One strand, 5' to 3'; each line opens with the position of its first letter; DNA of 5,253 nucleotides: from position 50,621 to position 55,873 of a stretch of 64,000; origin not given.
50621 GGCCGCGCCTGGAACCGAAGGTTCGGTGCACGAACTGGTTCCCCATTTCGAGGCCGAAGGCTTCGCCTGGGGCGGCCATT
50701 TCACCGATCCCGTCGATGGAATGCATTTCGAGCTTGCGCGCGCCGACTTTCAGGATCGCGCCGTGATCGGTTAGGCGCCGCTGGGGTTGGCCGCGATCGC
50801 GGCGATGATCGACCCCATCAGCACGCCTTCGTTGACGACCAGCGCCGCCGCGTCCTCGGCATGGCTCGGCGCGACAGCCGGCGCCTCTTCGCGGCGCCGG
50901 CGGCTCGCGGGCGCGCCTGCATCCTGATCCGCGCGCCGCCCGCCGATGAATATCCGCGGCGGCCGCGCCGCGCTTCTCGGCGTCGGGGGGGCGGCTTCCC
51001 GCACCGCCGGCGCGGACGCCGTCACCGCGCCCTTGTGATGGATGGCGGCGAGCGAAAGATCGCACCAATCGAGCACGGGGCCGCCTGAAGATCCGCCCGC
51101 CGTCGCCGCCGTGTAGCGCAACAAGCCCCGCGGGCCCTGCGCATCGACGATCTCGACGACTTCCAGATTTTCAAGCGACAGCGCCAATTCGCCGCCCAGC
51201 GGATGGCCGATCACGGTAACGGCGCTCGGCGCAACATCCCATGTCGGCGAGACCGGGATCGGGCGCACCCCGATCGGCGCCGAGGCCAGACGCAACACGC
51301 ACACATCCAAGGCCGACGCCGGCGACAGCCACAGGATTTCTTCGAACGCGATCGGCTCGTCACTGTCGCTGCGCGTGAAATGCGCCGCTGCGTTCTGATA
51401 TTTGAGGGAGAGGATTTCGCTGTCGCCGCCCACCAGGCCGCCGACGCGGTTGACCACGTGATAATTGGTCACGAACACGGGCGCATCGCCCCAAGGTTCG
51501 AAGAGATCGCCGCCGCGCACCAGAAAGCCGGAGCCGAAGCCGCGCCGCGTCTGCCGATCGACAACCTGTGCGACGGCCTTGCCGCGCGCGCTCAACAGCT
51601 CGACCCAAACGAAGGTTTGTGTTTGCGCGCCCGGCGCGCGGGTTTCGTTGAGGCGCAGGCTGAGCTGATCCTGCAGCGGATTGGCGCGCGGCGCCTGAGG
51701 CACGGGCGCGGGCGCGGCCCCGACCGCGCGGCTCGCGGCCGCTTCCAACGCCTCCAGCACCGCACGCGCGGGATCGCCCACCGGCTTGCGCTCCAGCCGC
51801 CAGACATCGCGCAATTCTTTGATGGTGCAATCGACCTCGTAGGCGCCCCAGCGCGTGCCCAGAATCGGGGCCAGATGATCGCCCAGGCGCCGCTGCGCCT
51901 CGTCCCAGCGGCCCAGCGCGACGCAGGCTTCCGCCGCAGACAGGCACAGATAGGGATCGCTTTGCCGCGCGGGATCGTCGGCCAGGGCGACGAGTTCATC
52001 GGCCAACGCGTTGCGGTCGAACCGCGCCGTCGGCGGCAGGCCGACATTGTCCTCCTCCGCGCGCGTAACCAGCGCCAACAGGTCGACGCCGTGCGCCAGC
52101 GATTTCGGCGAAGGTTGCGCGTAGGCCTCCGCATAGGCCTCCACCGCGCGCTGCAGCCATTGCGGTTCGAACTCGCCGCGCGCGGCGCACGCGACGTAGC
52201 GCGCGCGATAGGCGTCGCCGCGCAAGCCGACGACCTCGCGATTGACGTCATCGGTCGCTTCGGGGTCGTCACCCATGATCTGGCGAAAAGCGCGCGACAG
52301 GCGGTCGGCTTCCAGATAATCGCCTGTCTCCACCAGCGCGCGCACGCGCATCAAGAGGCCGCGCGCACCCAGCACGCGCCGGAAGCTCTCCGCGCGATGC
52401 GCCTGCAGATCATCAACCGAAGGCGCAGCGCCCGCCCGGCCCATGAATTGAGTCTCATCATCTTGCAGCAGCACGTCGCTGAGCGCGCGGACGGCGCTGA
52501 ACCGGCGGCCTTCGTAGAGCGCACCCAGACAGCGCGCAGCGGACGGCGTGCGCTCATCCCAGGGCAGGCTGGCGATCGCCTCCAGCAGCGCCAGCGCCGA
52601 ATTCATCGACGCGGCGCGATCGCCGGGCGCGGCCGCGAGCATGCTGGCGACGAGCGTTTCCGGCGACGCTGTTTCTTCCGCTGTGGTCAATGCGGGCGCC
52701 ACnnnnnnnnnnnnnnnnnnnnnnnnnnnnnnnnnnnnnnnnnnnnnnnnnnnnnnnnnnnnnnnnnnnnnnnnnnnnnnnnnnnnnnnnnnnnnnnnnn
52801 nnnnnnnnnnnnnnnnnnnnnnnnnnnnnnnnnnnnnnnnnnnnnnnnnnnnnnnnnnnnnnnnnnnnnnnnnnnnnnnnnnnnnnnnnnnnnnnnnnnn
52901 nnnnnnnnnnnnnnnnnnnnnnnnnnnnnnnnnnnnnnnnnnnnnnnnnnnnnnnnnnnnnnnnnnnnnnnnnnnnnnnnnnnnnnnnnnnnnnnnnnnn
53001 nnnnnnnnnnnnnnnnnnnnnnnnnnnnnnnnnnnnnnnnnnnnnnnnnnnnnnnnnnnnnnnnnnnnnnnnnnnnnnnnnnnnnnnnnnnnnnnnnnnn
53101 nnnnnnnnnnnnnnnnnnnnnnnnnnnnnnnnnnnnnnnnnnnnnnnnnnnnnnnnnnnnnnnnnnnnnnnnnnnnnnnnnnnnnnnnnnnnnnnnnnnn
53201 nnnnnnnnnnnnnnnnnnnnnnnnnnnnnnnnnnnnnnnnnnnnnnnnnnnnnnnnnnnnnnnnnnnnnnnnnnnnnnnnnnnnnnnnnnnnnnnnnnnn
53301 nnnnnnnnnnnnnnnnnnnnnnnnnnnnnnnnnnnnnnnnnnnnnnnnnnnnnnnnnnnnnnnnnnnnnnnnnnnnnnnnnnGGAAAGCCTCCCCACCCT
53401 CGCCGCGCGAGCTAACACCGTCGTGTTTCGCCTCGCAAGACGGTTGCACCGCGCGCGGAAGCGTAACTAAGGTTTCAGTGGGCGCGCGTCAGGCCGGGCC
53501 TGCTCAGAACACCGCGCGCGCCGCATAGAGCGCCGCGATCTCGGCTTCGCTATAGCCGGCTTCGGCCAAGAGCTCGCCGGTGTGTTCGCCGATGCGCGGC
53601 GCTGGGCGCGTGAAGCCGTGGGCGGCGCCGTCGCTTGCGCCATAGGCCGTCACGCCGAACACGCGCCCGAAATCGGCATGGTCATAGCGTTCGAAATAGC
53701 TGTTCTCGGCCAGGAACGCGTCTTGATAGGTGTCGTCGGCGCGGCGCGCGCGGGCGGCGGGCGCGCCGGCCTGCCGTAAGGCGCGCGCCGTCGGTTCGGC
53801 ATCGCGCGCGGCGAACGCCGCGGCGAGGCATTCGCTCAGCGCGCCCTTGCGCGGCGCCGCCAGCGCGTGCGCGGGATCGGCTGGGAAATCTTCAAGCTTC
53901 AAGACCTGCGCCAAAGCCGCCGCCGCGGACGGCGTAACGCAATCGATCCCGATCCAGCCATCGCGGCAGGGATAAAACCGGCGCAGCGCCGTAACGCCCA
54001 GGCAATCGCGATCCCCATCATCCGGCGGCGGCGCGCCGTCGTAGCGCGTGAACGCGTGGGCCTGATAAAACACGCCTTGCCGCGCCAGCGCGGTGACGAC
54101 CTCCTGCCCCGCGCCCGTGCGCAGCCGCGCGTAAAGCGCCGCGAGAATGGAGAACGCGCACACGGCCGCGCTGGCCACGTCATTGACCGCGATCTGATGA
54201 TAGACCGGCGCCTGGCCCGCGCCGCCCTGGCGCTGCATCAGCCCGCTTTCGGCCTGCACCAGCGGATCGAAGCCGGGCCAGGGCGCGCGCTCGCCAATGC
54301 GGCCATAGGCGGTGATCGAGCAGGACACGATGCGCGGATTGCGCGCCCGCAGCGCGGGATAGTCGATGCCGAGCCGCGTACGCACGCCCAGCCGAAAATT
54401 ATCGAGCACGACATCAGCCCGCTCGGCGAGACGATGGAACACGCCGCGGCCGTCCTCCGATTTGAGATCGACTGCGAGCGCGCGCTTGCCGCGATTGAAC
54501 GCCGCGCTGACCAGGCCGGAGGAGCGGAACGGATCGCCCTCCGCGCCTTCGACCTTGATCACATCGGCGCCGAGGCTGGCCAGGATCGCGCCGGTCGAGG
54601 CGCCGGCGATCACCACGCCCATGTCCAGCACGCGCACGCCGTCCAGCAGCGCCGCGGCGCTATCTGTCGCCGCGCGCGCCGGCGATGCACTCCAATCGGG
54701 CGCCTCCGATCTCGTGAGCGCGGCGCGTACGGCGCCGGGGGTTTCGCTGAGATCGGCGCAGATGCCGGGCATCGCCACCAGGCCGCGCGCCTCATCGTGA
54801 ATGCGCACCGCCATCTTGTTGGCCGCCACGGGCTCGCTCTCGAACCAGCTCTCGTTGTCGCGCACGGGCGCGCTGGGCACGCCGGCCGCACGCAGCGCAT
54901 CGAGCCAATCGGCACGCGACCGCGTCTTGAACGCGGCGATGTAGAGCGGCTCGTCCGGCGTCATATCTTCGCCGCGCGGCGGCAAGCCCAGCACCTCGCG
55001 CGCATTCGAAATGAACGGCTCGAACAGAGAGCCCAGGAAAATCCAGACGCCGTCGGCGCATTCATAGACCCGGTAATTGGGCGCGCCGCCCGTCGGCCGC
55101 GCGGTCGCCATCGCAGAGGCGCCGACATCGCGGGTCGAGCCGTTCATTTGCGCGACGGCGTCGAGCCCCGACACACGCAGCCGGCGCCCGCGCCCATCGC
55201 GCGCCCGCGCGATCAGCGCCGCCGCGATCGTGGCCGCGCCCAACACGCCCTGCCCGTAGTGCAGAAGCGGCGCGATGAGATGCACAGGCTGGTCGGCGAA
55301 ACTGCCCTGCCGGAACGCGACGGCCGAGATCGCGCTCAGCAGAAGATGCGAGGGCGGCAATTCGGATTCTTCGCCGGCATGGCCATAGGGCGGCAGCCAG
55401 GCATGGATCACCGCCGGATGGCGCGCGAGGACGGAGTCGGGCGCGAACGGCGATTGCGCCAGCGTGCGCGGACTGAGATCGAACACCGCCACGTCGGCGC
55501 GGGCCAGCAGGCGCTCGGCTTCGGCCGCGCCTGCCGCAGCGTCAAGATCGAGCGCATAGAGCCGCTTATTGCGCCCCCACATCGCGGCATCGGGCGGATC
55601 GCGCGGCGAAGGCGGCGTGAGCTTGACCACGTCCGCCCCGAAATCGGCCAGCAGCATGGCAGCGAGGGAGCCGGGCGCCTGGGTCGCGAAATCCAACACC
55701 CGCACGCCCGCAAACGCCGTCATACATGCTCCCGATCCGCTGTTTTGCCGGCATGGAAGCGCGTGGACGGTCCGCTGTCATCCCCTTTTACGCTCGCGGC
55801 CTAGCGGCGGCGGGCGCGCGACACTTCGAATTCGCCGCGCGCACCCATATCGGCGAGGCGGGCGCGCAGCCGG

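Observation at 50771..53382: Exported protein translationally coupled to a cytoplasmic helical-repeat + trypsin-like protease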

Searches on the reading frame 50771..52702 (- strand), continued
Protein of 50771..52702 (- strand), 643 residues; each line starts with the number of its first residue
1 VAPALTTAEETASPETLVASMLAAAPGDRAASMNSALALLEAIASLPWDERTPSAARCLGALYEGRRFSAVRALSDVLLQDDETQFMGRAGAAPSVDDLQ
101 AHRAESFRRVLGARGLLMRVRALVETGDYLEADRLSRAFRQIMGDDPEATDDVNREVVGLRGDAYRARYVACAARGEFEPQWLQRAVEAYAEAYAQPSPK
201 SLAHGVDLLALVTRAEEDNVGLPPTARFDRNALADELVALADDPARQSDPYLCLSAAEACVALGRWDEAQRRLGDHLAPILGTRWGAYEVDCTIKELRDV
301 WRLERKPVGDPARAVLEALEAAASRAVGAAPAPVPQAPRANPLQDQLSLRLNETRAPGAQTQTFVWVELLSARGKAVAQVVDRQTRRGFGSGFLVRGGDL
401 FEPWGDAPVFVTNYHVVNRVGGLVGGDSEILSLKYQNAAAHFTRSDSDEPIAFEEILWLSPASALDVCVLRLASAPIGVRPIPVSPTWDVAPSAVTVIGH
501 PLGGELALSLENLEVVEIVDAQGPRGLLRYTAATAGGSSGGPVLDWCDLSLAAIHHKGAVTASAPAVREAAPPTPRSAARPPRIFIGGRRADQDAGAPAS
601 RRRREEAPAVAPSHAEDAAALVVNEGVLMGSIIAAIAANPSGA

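Call 100: fold_search(model_id=the predicted structure, library=pdb)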
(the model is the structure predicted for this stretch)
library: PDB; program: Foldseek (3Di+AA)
matches with E <= 10: 1370; with E <= 0.001: 76
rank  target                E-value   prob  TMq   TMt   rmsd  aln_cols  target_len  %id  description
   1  8k2y_C                2.1e-06  1.00  0.21  0.46   4.5       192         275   16  Crystal structure of MucD (released 2023-11-29)
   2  3qo6_C                4.3e-06  1.00  0.21  0.39   6.5       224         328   23  Crystal structure analysis of the plant protease Deg1 (released 2011-05-04)
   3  3qo6_B                4.8e-06  1.00  0.21  0.38   6.6       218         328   22  Crystal structure analysis of the plant protease Deg1 (released 2011-05-04)
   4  8k2y_A                5.9e-06  1.00  0.20  0.43   4.8       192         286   16  Crystal structure of MucD (released 2023-11-29)
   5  4ic6_C                1.0e-05  1.00  0.21  0.37   5.5       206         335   21  Crystal structure of Deg8 (released 2013-05-01)
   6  4ic6_B                1.3e-05  1.00  0.22  0.39   4.5       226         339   19  Crystal structure of Deg8 (released 2013-05-01)
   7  8k2y_B                1.4e-05  1.00  0.21  0.44   4.7       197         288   16  Crystal structure of MucD (released 2023-11-29)
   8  3qo6_A                1.4e-05  1.00  0.21  0.38   6.3       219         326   21  Crystal structure analysis of the plant protease Deg1 (released 2011-05-04)
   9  7sjy_B                1.6e-05  1.00  0.21  0.40   4.0       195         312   17  Crystal structure of Clostridium thermocellum RsgI9 S1C-NTF2 bi-domain (released 2022-03-02)
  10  3lt3_B                1.8e-05  1.00  0.20  0.60   4.8       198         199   17  Crystal structure of Rv3671c from M. tuberculosis H37Rv, Ser343Ala mutant, inactive form (released 2010-11-03)
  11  7sjy_A                2.6e-05  1.00  0.20  0.39   4.2       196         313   16  Crystal structure of Clostridium thermocellum RsgI9 S1C-NTF2 bi-domain (released 2022-03-02)
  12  3lt3_A                2.8e-05  1.00  0.20  0.59   5.6       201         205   17  Crystal structure of Rv3671c from M. tuberculosis H37Rv, Ser343Ala mutant, inactive form (released 2010-11-03)
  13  3otp_F                3.3e-05  1.00  0.21  0.34   4.9       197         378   17  Crystal structure of the DegP dodecamer with a model substrate (released 2011-01-19)
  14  5ilb_A                3.3e-05  1.00  0.18  0.24   7.1       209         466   17  Crystal structure of protease domain of Deg2 linked with the PDZ domain of Deg9 (released 2017-03-08)
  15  3otp_E                4.3e-05  1.00  0.20  0.32   5.3       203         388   17  Crystal structure of the DegP dodecamer with a model substrate (released 2011-01-19)
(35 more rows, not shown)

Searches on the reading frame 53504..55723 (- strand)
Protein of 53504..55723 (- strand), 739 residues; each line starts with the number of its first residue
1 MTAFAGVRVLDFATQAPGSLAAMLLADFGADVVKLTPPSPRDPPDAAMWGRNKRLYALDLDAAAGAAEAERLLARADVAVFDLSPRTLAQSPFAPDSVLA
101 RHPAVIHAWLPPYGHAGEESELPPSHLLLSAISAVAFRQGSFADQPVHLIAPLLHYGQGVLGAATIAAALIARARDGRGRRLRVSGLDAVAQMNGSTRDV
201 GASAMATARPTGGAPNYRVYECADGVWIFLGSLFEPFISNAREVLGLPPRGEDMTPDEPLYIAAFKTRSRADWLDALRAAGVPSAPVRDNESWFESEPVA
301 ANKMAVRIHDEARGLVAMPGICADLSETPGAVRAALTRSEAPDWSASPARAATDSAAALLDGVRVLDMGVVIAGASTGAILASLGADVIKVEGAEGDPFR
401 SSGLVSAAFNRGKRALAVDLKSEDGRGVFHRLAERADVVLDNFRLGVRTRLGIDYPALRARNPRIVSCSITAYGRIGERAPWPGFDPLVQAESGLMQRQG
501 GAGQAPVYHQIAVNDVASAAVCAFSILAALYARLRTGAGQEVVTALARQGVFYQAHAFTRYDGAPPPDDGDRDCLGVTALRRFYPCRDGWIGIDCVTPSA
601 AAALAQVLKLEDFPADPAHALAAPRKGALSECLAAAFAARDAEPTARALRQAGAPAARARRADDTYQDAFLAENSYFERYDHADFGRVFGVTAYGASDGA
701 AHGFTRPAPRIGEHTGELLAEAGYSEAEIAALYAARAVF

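Call 3: search_protein_families(library=pfam, proteins=[window:53504-55723:-], max_evalue=0.1)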
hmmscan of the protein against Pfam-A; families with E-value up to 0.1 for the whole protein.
window:53504-55723:- (739 aa): 1 family
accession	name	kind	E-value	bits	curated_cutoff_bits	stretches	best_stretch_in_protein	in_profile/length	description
PF02515.22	CoA_transf_3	-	3.4e-149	497.4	23.3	2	360-715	1-366/366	CoA-transferase family III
